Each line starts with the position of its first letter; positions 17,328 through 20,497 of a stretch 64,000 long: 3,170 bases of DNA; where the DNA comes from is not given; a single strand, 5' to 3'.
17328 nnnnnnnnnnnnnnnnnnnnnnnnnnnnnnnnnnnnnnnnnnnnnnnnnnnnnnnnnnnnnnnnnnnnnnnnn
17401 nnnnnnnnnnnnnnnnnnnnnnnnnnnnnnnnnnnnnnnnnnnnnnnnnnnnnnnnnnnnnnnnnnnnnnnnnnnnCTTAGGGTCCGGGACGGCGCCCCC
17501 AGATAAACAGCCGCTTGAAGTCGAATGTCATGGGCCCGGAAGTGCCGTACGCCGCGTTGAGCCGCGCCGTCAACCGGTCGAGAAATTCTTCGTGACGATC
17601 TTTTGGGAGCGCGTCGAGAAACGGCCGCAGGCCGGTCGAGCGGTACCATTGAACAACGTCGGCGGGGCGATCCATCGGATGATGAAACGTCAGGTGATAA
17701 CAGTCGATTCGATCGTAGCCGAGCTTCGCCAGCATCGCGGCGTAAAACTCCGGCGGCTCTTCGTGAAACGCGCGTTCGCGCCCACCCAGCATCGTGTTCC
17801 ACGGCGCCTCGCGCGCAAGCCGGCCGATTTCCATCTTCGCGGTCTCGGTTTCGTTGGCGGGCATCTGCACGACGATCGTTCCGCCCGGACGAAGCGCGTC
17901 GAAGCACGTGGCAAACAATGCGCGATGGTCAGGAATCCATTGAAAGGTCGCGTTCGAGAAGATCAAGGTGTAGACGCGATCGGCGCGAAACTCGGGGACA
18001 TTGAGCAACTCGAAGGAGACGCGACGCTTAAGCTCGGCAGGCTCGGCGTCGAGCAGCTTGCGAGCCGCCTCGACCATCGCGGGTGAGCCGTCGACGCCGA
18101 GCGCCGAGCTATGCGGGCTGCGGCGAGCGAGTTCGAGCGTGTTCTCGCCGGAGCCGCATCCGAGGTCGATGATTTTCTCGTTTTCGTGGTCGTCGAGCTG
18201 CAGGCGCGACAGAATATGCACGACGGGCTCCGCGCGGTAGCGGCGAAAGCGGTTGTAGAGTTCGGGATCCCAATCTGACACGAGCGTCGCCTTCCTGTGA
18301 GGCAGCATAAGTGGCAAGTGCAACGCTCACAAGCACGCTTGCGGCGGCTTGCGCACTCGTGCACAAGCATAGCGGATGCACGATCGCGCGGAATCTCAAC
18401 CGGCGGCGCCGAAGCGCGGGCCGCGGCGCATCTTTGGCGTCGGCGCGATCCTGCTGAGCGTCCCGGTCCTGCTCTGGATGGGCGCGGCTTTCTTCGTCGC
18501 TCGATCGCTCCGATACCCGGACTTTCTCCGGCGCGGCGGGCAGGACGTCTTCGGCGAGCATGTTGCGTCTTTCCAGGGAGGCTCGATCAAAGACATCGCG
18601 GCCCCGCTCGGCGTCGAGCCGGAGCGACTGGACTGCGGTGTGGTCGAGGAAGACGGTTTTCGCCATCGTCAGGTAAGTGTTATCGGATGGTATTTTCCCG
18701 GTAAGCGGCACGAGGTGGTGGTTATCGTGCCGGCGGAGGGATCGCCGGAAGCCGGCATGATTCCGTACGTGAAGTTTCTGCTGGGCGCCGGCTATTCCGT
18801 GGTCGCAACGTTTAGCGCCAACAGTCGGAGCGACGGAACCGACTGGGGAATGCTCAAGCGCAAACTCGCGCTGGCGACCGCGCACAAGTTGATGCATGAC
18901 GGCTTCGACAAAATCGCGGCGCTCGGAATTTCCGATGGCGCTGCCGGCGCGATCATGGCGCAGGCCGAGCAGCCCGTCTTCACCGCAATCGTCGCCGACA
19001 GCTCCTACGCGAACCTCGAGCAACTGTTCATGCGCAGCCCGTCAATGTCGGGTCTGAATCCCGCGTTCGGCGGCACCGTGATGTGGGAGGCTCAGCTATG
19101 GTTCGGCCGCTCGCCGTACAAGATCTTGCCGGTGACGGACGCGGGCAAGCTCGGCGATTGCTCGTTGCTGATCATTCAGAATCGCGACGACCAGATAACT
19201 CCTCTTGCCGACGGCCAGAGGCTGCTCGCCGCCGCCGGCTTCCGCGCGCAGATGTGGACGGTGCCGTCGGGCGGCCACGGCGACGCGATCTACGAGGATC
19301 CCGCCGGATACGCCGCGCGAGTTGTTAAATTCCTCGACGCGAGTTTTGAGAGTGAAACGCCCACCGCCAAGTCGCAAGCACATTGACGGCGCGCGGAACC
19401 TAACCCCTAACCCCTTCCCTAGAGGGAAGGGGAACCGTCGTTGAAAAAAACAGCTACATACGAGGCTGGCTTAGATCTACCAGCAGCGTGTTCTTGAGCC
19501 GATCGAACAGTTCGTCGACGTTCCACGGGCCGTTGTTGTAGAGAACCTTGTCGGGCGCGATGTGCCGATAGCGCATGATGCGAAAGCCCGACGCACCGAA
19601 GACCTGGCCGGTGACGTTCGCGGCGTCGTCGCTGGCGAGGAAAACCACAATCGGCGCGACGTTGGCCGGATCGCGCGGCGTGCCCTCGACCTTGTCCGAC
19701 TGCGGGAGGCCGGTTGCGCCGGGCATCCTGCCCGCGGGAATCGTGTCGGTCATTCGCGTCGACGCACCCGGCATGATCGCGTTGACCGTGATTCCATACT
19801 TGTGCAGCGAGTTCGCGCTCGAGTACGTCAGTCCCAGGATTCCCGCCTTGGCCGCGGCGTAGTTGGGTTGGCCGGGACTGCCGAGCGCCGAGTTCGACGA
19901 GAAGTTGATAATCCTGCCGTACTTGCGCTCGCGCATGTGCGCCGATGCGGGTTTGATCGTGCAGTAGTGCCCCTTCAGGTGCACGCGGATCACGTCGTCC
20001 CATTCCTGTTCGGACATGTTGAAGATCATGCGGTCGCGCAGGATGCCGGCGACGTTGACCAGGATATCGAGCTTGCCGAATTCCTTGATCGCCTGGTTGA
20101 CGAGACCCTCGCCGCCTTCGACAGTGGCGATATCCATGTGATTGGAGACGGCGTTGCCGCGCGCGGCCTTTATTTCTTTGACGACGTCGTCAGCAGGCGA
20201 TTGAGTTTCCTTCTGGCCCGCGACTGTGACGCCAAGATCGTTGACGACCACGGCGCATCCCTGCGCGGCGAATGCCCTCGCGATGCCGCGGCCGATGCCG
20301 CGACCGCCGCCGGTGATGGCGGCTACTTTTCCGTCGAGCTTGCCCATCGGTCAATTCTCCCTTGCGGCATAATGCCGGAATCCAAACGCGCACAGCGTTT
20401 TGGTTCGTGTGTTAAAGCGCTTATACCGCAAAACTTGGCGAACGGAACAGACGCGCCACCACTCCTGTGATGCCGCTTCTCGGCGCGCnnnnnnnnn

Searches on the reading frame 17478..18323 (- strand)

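Call 27: search_protein_families(library=pfam, proteins=[window:17478-18323:-], max_evalue=0.00001)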
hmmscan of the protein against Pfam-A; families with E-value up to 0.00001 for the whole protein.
window:17478-18323:- (281 aa): 6 families
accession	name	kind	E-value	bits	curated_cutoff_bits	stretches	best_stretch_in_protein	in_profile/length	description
PF13489.12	Methyltransf_23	-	3.5e-17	63.1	27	1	26-203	1-159/164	Methyltransferase domain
PF13649.12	Methyltransf_25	-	1.7e-16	61.1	27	1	51-148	1-97/97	Methyltransferase domain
PF13847.12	Methyltransf_31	-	5e-16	59.1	27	1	46-162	2-119/145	Methyltransferase domain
PF08242.18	Methyltransf_12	-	5.3e-15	56.4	30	1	52-150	1-98/98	Methyltransferase domain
PF08241.18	Methyltransf_11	-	1.4e-14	54.9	21.2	1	53-152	2-95/95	Methyltransferase domain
PF05175.20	MTS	-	1.6e-07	31.6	23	1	43-152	27-138/170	Methyltransferase small domain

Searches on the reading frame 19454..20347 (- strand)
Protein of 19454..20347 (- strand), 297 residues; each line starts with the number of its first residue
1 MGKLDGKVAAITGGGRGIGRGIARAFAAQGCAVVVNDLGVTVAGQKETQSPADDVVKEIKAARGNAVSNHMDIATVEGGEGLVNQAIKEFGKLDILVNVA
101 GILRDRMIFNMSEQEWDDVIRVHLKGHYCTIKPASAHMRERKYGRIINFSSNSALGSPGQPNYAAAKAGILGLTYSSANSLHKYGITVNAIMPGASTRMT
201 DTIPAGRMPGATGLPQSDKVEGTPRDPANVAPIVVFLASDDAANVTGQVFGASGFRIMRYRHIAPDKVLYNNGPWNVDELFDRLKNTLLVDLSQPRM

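Call 27: search_protein_families(library=pfam, proteins=[window:19454-20347:-], max_evalue=0.00001)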
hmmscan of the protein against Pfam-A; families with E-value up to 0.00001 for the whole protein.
window:19454-20347:- (297 aa): 3 families
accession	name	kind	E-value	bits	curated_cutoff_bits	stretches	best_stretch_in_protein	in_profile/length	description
PF00106.31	adh_short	-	8.7e-44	149.8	26.6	1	7-202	1-189/195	short chain dehydrogenase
PF13561.12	adh_short_C2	-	3.7e-43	148.2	27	1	16-250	6-229/236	Enoyl-(Acyl carrier protein) reductase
PF08659.16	KR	-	3.6e-14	53.5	22.6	1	11-169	5-155/180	KR domain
